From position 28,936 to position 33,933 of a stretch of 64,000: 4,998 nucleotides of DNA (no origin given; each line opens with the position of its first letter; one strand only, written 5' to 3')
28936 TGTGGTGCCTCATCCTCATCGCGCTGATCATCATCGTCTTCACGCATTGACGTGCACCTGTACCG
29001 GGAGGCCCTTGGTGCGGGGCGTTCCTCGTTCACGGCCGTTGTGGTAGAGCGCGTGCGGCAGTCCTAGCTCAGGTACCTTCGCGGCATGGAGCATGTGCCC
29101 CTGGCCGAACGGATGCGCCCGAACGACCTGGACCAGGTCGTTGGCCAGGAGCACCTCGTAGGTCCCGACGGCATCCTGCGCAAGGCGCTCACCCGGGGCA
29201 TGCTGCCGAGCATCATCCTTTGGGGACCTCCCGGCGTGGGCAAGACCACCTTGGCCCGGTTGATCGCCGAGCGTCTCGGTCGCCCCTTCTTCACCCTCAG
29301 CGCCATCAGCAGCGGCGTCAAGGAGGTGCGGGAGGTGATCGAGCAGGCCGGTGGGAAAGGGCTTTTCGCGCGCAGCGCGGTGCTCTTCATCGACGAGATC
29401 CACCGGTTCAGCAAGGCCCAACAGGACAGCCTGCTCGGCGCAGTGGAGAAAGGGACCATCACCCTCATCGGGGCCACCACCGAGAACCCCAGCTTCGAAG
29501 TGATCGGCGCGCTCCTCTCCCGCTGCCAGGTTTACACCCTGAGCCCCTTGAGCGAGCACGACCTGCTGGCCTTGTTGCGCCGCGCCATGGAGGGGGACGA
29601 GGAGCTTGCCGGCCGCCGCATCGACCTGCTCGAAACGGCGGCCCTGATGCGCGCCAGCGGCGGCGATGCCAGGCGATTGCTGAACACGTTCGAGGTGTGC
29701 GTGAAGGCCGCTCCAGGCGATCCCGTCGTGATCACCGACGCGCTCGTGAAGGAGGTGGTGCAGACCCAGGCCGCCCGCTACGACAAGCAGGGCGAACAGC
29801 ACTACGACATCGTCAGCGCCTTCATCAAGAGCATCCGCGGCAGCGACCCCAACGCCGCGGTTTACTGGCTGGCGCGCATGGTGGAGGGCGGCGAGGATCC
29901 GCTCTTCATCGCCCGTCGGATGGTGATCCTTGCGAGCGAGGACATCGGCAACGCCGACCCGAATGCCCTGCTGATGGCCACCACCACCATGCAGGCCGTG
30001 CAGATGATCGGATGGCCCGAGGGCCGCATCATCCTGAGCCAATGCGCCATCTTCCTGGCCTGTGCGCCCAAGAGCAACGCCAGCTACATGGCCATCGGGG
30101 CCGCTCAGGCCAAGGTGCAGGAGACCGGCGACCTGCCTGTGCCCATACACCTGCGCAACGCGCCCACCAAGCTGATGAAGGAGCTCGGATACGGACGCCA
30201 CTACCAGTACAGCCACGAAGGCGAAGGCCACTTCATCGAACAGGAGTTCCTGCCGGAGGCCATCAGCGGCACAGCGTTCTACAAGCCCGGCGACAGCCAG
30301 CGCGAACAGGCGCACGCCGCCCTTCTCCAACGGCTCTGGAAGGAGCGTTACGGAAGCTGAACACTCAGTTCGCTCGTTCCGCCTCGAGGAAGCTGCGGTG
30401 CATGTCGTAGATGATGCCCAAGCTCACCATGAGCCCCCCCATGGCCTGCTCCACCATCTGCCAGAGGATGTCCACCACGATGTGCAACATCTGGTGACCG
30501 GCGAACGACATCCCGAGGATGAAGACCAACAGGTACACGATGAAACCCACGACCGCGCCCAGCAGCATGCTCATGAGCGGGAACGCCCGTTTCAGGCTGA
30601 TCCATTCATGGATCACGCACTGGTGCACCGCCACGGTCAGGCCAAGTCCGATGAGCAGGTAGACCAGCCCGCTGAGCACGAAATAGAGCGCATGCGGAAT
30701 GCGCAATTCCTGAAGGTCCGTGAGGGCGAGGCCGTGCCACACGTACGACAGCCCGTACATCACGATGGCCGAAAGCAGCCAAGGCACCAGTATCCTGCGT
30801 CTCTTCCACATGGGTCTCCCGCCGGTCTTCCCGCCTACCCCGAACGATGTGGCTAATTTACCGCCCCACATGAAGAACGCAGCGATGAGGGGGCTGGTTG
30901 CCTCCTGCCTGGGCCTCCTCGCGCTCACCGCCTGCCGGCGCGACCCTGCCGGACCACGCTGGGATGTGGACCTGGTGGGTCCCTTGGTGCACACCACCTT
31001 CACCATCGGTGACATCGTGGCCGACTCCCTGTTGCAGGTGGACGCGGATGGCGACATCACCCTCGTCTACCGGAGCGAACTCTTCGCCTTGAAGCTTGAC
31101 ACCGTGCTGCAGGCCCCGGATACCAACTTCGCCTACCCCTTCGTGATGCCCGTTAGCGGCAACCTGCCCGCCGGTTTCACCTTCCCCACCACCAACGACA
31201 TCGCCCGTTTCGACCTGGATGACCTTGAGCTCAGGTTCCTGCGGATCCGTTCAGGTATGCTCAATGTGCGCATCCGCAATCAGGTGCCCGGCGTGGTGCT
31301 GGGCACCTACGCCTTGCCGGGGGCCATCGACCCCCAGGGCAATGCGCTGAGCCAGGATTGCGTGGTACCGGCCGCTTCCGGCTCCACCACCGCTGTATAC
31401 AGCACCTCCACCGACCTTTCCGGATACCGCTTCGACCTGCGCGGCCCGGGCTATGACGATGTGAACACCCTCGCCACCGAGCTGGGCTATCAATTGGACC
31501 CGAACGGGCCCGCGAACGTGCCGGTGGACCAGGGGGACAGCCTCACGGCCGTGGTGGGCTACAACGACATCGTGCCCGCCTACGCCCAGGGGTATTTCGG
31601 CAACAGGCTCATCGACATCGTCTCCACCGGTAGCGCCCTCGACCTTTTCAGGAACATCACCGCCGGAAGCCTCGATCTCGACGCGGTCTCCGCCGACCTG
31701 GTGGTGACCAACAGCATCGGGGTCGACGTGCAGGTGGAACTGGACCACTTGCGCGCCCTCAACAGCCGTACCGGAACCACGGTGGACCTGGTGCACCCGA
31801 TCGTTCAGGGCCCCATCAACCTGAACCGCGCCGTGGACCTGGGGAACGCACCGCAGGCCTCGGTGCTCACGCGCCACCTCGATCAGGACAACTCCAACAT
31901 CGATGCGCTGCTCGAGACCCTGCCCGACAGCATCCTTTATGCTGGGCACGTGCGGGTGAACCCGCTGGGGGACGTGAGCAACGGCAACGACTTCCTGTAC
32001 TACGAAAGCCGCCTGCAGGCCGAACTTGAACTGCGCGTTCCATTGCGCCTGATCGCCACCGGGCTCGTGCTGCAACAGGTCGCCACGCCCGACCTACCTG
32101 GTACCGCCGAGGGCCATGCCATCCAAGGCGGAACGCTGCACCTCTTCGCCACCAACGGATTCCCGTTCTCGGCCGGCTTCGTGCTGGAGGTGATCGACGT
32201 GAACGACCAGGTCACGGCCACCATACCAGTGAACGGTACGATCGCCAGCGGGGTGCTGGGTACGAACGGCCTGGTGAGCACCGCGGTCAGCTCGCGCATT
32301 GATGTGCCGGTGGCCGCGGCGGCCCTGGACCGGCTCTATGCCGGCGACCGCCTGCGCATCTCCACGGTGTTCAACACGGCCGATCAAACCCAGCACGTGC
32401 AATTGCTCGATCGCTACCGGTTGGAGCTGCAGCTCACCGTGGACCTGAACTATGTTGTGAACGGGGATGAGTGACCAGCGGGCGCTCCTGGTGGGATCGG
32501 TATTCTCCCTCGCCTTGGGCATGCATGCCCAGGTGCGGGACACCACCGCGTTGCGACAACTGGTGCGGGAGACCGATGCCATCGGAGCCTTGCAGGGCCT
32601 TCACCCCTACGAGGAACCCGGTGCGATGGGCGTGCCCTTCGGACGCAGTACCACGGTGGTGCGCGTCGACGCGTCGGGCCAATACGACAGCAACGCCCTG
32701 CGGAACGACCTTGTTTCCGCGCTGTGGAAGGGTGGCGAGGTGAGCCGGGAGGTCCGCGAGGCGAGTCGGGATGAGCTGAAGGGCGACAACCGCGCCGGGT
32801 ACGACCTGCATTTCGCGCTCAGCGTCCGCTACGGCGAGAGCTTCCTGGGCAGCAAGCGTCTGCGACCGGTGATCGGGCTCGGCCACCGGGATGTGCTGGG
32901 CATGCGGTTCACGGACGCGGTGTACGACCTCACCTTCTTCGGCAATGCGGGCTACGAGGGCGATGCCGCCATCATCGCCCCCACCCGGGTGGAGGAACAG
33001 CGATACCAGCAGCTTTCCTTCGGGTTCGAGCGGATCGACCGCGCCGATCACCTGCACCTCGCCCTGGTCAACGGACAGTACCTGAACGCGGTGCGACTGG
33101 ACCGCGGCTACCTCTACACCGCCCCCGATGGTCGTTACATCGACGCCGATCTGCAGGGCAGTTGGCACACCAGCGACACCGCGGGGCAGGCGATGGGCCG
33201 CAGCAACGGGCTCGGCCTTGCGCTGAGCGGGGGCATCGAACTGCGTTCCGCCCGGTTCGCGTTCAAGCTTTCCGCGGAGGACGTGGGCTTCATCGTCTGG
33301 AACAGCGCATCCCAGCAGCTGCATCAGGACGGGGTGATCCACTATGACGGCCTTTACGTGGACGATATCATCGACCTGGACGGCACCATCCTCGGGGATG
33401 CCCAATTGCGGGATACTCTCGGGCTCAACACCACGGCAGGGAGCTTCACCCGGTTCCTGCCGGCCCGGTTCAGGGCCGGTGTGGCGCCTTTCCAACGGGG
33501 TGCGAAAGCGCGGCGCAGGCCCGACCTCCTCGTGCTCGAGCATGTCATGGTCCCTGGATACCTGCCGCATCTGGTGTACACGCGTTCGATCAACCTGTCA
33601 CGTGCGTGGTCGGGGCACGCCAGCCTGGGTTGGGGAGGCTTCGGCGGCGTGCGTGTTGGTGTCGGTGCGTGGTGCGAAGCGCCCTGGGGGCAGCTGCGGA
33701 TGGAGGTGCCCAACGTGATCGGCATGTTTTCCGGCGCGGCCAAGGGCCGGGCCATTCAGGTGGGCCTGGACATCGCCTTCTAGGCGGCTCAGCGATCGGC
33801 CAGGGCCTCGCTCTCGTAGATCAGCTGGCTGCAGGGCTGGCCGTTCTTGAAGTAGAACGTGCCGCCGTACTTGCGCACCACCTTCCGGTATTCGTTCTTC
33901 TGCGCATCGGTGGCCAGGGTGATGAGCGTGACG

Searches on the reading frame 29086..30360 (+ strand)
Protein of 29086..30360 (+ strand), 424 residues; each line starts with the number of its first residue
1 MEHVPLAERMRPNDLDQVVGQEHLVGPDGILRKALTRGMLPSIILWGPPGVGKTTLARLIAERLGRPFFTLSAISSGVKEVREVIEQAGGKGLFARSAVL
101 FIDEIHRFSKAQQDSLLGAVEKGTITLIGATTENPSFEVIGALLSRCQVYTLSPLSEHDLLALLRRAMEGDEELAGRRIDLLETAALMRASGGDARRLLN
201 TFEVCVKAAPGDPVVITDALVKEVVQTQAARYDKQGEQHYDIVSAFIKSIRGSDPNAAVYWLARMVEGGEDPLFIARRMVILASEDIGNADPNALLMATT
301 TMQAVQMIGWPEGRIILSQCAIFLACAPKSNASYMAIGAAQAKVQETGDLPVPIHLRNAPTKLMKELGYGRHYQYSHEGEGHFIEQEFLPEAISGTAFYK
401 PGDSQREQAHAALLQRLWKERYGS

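Call 63: search_protein_families(library=pfam, proteins=[window:29086-30360:+], max_evalue=0.00001)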
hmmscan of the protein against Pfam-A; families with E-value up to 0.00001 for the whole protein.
window:29086-30360:+ (424 aa): 11 families
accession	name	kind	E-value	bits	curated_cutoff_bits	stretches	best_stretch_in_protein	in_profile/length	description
PF12002.13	MgsA_C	-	2.9e-70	235.9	27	1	252-417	1-166/167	MgsA AAA+ ATPase C terminal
PF16193.11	AAA_assoc_2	-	5.1e-24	84.8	34.3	1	185-251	13-81/81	AAA C-terminal domain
PF00004.35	AAA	-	1.1e-19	71.6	21.2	1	43-151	1-127/131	ATPase family associated with various cellular activities (AAA)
PF05496.18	RuvB_N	-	5.2e-14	52.7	27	1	10-128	1-116/159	Holliday junction DNA helicase RuvB P-loop domain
PF07728.20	AAA_5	-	4.4e-10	40.1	22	1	43-134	2-104/139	AAA domain (dynein-related subfamily)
PF13191.12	AAA_16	-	1.2e-08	36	32.6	0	35-67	19-51/167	AAA ATPase domain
PF00158.32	Sigma54_activat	-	7.6e-07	29.4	20.2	0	91-135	88-132/168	Sigma-54 interaction domain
PF13401.12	AAA_22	-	1.1e-06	29.4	27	0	42-115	7-86/130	AAA domain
PF13173.12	AAA_14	-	1.7e-06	28.5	27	1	43-158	5-126/129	AAA domain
PF14532.12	Sigma54_activ_2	-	2.3e-06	28.3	25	1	38-126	20-102/138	Sigma-54 interaction domain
PF01078.27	Mg_chelatase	-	4e-06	26.8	20.3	0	94-132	104-142/207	Magnesium chelatase, subunit ChlI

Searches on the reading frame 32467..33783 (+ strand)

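Call 63: search_protein_families(library=pfam, proteins=[window:32467-33783:+], max_evalue=0.00001)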
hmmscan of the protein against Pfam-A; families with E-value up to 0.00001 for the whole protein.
window:32467-33783:+ (438 aa): 1 family
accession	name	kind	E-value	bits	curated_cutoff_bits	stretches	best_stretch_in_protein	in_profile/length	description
PF18990.6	DUF5723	-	1.2e-07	32.2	26.8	1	231-339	197-302/376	Family of unknown function (DUF5723)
